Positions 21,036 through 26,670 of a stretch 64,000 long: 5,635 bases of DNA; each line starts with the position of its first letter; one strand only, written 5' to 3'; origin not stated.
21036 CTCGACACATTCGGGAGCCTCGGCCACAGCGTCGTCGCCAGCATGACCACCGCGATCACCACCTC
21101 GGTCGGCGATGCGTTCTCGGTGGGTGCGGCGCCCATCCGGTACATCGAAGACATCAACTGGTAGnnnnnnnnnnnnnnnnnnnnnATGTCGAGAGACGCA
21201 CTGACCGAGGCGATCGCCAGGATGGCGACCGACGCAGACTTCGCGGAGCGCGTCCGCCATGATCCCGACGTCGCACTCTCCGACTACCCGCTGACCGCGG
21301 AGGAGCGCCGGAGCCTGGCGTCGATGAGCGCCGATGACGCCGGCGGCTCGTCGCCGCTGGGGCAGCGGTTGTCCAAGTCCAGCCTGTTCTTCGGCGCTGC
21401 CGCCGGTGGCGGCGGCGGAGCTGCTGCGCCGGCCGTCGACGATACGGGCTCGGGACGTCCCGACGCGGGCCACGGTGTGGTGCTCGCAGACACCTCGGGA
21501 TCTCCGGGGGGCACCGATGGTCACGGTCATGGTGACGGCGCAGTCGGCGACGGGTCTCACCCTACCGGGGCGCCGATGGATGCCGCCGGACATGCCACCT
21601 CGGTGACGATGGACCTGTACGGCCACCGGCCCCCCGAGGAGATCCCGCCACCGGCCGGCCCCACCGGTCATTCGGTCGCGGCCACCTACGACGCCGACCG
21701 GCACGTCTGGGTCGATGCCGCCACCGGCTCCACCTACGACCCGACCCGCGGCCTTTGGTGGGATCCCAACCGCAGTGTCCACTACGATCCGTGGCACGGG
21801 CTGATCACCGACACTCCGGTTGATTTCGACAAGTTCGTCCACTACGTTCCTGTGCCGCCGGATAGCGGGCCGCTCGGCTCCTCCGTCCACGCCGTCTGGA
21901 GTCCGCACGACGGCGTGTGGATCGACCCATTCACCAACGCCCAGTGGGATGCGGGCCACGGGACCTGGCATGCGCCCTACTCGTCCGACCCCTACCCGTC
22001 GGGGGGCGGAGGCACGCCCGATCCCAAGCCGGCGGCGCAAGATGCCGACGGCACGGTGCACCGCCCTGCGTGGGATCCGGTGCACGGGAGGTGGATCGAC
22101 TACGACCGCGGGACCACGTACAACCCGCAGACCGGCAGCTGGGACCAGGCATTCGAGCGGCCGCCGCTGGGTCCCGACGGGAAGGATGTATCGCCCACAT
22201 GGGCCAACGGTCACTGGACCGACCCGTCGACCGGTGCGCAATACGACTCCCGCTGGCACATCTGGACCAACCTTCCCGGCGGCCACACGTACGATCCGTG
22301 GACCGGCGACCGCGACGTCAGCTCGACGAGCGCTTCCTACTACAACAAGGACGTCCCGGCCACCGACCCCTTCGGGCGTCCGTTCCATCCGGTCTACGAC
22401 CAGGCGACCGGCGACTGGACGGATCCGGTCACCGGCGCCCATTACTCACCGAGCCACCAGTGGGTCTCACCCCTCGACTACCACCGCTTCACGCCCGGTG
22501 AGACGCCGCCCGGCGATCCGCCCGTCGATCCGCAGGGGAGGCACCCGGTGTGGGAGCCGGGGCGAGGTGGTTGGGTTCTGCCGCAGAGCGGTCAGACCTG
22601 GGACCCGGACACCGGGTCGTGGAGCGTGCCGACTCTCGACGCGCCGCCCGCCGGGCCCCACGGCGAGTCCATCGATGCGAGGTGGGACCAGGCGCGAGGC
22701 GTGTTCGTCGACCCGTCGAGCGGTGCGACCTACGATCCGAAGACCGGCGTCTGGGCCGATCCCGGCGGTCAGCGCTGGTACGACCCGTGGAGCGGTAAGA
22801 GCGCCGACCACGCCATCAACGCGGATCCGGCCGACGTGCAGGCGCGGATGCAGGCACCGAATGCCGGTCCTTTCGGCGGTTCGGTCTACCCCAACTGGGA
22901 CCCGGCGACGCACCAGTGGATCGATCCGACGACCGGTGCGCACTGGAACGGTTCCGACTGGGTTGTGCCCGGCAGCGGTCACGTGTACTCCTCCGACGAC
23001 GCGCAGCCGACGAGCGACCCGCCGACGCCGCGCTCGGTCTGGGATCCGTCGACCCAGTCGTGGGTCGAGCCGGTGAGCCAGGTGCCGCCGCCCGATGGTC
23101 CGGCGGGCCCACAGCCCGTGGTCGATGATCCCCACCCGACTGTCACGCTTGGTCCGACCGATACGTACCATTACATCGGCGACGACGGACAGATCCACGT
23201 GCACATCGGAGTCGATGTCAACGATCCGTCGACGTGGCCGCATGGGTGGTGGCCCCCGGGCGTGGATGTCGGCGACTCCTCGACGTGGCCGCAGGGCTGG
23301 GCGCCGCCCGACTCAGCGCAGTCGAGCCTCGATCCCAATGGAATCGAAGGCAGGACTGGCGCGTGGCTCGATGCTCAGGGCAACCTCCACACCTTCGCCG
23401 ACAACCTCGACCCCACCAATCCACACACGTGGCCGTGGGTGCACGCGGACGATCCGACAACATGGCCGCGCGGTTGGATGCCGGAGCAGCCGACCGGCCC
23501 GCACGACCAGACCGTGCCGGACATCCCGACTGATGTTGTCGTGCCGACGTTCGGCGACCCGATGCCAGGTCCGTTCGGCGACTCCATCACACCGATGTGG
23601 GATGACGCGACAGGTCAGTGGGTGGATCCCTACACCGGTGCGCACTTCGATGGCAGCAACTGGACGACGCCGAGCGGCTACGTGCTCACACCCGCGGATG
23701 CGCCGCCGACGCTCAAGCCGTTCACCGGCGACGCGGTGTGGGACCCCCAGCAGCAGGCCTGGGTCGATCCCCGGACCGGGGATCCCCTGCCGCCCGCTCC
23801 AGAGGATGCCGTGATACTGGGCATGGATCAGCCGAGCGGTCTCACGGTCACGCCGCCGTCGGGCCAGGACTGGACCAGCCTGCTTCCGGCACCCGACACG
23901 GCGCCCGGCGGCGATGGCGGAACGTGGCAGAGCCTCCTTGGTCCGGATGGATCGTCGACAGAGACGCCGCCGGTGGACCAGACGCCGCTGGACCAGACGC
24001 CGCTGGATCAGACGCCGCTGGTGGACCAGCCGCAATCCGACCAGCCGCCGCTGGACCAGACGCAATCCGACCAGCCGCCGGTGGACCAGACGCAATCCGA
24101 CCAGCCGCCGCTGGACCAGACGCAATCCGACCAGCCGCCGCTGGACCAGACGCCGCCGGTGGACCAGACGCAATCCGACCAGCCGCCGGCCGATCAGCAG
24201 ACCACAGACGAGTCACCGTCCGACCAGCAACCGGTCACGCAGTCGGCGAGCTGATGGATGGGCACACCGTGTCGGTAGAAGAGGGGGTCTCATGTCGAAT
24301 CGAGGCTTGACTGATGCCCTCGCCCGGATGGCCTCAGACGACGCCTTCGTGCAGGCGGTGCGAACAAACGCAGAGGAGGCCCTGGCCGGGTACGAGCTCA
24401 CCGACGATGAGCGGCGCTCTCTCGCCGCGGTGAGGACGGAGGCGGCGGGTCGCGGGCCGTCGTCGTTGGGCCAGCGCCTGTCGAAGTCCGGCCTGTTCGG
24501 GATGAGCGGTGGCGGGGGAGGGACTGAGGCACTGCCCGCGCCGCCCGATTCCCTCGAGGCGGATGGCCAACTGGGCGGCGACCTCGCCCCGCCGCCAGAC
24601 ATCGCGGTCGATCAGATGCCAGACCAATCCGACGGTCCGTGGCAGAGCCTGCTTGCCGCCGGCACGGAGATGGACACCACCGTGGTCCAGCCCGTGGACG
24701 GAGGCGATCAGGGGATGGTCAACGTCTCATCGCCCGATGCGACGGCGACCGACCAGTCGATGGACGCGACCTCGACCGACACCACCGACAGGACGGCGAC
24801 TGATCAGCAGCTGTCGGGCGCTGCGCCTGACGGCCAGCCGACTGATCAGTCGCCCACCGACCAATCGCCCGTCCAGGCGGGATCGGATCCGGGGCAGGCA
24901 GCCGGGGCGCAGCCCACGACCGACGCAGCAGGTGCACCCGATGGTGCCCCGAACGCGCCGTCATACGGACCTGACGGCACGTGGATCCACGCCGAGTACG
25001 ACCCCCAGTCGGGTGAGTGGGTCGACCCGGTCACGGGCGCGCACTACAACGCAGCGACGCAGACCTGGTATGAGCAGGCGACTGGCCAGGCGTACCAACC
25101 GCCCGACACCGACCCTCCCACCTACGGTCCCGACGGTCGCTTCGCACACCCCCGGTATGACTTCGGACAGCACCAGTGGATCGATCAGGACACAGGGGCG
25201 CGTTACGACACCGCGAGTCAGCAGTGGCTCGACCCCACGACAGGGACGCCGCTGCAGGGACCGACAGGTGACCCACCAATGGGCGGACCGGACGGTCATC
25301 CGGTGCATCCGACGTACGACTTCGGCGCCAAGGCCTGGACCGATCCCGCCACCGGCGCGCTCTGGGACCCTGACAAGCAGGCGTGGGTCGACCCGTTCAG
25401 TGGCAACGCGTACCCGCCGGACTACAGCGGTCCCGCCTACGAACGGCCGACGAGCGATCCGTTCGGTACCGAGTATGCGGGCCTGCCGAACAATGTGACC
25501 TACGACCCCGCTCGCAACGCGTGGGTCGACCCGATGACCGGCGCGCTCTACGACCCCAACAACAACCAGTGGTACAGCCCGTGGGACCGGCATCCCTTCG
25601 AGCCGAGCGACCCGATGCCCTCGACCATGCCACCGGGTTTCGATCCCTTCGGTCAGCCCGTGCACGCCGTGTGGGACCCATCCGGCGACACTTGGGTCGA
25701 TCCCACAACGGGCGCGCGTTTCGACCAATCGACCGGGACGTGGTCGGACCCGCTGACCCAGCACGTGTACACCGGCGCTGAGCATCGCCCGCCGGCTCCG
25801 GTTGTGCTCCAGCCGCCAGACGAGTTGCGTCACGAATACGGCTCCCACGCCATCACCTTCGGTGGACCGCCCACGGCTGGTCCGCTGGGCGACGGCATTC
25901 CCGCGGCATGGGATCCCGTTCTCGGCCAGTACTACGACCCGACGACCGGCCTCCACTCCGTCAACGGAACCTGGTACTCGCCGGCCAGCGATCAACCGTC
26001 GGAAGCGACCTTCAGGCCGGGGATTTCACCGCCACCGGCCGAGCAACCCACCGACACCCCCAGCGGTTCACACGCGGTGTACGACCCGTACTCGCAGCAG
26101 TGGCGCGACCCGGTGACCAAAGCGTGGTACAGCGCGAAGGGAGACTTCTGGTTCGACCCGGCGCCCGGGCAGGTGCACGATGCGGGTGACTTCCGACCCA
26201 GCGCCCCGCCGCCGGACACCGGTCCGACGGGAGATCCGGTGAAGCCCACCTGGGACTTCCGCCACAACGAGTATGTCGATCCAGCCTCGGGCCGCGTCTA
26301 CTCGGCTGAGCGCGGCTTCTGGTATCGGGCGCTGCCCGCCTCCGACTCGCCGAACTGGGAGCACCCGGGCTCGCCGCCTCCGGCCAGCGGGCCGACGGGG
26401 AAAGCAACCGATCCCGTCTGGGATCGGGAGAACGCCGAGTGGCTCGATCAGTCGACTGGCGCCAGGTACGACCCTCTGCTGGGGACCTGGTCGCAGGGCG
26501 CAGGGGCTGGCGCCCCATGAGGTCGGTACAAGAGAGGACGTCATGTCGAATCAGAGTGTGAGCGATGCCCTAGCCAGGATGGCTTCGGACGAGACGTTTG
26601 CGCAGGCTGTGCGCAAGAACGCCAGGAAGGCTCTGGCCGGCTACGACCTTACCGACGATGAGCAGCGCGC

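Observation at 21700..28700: Paralogs 3 to 5 are built from degenerate ~22-aa aromatic repeats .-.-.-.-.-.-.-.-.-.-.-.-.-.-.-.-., reminiscent of cell-wall-binding or YD-type repeats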

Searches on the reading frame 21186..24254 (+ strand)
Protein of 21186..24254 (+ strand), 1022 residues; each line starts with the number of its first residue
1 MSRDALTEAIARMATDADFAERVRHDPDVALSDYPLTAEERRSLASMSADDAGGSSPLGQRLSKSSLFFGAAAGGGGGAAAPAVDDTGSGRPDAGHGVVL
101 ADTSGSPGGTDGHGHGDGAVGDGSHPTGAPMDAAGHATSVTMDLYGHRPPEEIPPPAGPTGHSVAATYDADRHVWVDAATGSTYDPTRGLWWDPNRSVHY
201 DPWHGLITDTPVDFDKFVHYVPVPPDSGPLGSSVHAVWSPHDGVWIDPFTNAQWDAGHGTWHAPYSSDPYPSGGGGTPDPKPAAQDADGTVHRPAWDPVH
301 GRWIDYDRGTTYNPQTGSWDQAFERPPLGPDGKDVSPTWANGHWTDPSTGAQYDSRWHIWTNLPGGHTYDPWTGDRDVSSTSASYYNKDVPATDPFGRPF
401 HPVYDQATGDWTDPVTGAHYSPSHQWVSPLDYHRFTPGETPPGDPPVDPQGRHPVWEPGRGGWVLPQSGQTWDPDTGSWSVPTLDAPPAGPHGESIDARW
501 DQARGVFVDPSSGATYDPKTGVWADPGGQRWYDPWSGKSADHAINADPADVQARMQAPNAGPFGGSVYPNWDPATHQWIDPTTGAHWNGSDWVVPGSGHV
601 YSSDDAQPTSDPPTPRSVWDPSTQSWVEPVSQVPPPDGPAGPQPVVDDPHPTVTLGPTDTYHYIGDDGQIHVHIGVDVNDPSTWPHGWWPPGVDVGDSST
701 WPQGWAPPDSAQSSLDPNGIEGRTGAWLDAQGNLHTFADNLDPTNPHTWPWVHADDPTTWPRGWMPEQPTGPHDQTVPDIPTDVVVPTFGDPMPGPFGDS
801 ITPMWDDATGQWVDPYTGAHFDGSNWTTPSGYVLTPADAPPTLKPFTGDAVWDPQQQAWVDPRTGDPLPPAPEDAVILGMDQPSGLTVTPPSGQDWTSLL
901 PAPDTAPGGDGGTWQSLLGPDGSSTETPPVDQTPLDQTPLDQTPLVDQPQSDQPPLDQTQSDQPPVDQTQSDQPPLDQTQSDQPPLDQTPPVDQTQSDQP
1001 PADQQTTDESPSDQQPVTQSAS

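Call 6: search_protein_families(library=pfam, proteins=[window:21186-24254:+], max_evalue=1)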
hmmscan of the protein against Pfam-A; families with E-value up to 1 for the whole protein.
window:21186-24254:+ (1022 aa): 4 families
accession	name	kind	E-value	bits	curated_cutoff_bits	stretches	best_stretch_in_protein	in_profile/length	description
PF17780.6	OCRE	-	1.7e-15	57.2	24.7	3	500-532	7-39/52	OCRE domain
PF02095.21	Extensin_1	-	2.4e-08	34.4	105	1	926-1018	32-122/171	Extensin-like protein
PF17186.10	Lipocalin_9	-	0.054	14.1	26.2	1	341-390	62-112/131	Lipocalin-like domain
PF14407.11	Frankia_peptide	-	0.27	12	48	1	9-50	5-48/63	Ribosomally synthesized peptide prototyped by Frankia Franean1_4349.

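Call 7: search_protein_families(library=ncbifam, proteins=[window:21186-24254:+], max_evalue=1)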
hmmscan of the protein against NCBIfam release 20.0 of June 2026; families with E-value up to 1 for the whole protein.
window:21186-24254:+ (1022 aa): 1 family
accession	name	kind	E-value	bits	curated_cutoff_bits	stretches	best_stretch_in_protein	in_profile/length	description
NF038399.1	NH_RiPP_Os17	domain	8.6e-08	32.2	40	1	5-52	2-51/63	Os1348 family NHLP clan protein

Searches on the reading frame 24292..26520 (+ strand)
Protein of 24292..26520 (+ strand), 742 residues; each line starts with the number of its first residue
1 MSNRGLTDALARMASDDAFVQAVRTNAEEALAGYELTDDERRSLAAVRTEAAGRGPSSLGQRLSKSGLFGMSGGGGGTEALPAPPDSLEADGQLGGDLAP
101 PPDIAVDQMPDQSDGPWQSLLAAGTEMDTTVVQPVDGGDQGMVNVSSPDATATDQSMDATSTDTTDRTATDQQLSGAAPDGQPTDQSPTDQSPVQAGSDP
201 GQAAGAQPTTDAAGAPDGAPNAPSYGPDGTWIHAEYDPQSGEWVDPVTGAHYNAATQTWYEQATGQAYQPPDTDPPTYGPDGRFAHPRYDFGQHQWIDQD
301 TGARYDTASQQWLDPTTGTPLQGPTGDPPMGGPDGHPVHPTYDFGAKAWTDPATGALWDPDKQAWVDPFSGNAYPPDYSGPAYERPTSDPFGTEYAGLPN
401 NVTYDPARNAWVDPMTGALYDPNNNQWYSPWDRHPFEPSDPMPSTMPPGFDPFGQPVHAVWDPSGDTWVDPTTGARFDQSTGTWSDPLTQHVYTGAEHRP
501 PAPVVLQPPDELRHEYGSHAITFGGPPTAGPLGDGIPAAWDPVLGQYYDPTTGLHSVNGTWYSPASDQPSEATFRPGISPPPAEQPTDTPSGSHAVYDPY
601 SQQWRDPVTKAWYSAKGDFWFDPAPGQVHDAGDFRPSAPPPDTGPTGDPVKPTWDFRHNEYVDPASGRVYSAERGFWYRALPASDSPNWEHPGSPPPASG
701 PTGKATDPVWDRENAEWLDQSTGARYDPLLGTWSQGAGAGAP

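Call 6: search_protein_families(library=pfam, proteins=[window:24292-26520:+], max_evalue=1)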
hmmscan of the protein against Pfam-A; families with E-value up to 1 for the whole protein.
window:24292-26520:+ (742 aa): 2 families
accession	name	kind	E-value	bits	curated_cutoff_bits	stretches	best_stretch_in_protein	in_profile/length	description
PF17780.6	OCRE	-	1e-19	70.7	24.7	4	235-269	6-40/52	OCRE domain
PF00974.24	Rhabdo_glycop_FD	-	0.22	12.8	22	0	399-415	76-92/98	Rhabdovirus spike glycoprotein fusion domain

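Call 7: search_protein_families(library=ncbifam, proteins=[window:24292-26520:+], max_evalue=1)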
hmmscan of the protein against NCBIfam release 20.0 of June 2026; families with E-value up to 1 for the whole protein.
window:24292-26520:+ (742 aa): 1 family
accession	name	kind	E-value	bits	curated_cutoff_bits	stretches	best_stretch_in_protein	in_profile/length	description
NF038399.1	NH_RiPP_Os17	domain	5.6e-08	32.8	40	1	8-63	5-62/63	Os1348 family NHLP clan protein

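Call 13: find_encoding_contigs(protein=window:24292-26520:+, flank=10000, max_places=5)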
Protein window:24292-26520:+ (742 aa): 5 contigs read that carry it; 3 places shown.
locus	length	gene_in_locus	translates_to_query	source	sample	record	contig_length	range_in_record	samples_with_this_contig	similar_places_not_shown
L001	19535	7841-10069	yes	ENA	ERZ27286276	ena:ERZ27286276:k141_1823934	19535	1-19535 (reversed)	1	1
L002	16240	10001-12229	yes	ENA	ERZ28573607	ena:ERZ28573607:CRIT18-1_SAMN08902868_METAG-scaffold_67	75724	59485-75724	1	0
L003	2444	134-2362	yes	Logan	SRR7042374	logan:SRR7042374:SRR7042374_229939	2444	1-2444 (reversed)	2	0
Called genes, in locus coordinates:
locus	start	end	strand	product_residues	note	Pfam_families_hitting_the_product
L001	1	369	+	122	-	?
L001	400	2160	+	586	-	PF00498:FHA, PF16697:Yop-YscD_cpl, PF05402:PqqD (faint), PF02163:Peptidase_M50 (faint)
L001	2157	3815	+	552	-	PF00069:Pkinase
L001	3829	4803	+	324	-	-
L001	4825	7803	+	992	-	PF17780:OCRE (faint)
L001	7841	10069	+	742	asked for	PF17780:OCRE (weak)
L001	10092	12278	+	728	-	-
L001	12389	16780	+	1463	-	-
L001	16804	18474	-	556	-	PF13367:PrsW-protease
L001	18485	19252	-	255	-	-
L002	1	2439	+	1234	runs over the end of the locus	-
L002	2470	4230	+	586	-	PF00498:FHA, PF16697:Yop-YscD_cpl, PF05402:PqqD (faint), PF02163:Peptidase_M50 (faint)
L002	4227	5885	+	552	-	PF00069:Pkinase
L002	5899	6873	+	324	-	-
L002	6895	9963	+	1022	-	PF17780:OCRE (faint), PF02095:Extensin_1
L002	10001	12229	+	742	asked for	PF17780:OCRE (weak)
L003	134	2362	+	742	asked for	PF17780:OCRE (weak)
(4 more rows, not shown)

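Call 17: search_solved_structures(query=window:24292-26520:+, max_evalue=1, show_alignments=2)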
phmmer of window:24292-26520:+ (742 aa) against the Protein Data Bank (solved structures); distinct sequences matched with E-value up to 1: 1.
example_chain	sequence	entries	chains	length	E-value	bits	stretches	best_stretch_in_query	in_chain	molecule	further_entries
5mf9_A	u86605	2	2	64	0.075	14.8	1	234-278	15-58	RNA-binding protein 5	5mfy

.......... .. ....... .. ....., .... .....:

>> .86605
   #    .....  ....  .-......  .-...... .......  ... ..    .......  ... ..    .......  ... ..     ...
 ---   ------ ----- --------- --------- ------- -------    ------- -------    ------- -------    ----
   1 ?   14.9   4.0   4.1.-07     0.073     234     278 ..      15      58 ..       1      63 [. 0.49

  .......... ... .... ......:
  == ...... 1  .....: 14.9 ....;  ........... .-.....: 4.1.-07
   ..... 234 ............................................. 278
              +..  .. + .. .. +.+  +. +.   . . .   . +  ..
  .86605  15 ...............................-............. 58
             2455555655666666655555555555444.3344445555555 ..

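Call 21: find_homologous_proteins(query=window:24292-26520:+, max_evalue=0.001)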
Query window:24292-26520:+ (742 aa): 3 proteins with E <= 0.001 among 8000 candidates.
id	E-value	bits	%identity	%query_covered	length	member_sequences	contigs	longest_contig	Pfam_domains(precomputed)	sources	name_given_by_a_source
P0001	0.0e+0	1696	100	99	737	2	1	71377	PF17780.7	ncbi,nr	ncbi:MAG: hypothetical protein E6J14_14960 [Chloroflexi bacterium]|nr:MAG: hypothetical protein E6J1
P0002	1.9e-40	157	28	70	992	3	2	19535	PF17780.7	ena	-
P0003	2.0e-36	144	26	42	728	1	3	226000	-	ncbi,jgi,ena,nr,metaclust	ncbi:MAG: hypothetical protein E6J14_14965 [Chloroflexi bacterium]|nr:MAG: hypothetical protein E6J1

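Call 69: search_protein_families(library=padloc, max_evalue=0.001, proteins=[window:24292-26520:+])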
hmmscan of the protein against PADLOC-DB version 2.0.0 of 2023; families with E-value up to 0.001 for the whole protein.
window:24292-26520:+ (742 aa): 0 families

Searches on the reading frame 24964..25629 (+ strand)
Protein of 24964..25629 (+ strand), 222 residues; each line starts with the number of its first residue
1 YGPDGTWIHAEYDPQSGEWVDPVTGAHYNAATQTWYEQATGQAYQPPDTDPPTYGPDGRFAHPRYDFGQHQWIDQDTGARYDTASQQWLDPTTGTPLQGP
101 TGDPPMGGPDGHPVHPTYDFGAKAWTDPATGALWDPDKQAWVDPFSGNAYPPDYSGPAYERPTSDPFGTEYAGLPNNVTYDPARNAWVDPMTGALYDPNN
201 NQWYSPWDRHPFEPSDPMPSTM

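Call 49: predict_structure(alignment_id=A3)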
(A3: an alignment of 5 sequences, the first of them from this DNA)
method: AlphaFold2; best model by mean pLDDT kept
length: 222 residues; sequences in the alignment: 5
mean_pLDDT: 76.8   pTM: 0.48
mean pLDDT of the five models: 76.8, 76.7, 75.3, 72.4, 71.4
residues with pLDDT >= 90: 16; 70-90: 159; 50-70: 35; < 50: 12
segments of 3 or more residues with pLDDT < 50: 154-158, 172-175, 220-222
pLDDT, mean of each block of 10 residues (from residue 1): 81 91 87 85 72 82 79 85 87 83 72 76 77 81 76 49 76 56 71 78 83 69 40
secondary structure, 60 per line:
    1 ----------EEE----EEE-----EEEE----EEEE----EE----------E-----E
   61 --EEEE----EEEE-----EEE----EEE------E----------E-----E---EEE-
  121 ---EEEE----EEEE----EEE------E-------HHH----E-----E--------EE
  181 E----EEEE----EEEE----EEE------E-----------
elements in order: E11-13 E18-20 E26-29 E34-37 E63-66 E71-74 E80-82 E87-89 E117-119 E124-127 E132-135 E140-142 E179-181 E186-189 E194-197 E202-204

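Call 53: fold_search(model_id=the predicted structure, library=pdb)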
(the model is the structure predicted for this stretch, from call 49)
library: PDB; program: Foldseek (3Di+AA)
matches with E <= 10: 148; with E <= 0.001: 0
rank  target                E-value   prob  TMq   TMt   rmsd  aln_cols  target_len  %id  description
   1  7pl2                  1.4e-01  0.04  0.12  0.09  19.5       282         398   13  Crystal structure of choline-binding module of LytB from Streptococcus pneumoniae (released 2022-09-07)
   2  2wwc                  2.1e-01  0.06  0.13  0.08  15.8       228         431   11  3D-structure of the modular autolysin LytC from Streptococcus pneumoniae in complex with synthetic peptidoglycan ligand (released 2010-04-21)
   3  7q97_A                2.5e-01  0.02  0.12  0.05  17.6       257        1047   20  Structure of the bacterial type VI secretion system effector RhsA. (released 2021-12-22)
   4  4gp0_B                3.0e-01  0.03  0.12  0.08  18.4       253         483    9  The crystal structure of human fascin 1 R149A K150A R151A mutant (released 2012-11-28)
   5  4gov_A                3.2e-01  0.02  0.10  0.07  17.3       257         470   10  The crystal structure of human fascin 1 S39D mutant (released 2012-11-28)
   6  5mf9_MODEL_1_A        3.4e-01  0.57  0.16  0.43   8.0        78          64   19  Solution structure of the RBM5 OCRE domain in complex with polyproline SmN peptide. (released 2016-12-07)
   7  4gp0_A                4.0e-01  0.02  0.10  0.07  19.6       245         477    9  The crystal structure of human fascin 1 R149A K150A R151A mutant (released 2012-11-28)
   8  4goy_B                4.0e-01  0.02  0.10  0.07  17.9       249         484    8  The crystal structure of human fascin 1 K41A mutant (released 2012-11-28)
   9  7onh_B                4.0e-01  0.02  0.11  0.09  16.0       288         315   14  Crystal structure of the computationally designed SAKe6BE-L3 protein (released 2022-12-14)
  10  9ye4_A                4.6e-01  0.07  0.16  0.14  14.4       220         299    9  Crystal structure of the human DCAF1 WDR domain in complex with OICR-41110 (released 2025-11-12)
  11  9ply_B                5.2e-01  0.06  0.16  0.14  14.2       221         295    8  Crystal structure of the human DCAF1 WDR domain in complex with OICR-40156 (released 2025-07-30)
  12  8qja_C                5.5e-01  0.03  0.13  0.05  18.1       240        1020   12  T6SS-linked Rhs repeat protein - Advenella mimigardefordensis VgrG-Rhs core (released 2024-09-25)
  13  4gov_B                5.5e-01  0.02  0.12  0.08  18.3       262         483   10  The crystal structure of human fascin 1 S39D mutant (released 2012-11-28)
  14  8og6                  6.2e-01  0.06  0.16  0.13  13.4       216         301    9  Crystal structure of human DCAF1 WD40 repeats (Q1250L) in complex with compound 1 (released 2023-06-14)
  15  9d4e_B                6.2e-01  0.05  0.17  0.15  12.5       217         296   10  Crystal structure of the human DCAF1 WDR domain in complex with OICR-41103 (released 2024-12-18)
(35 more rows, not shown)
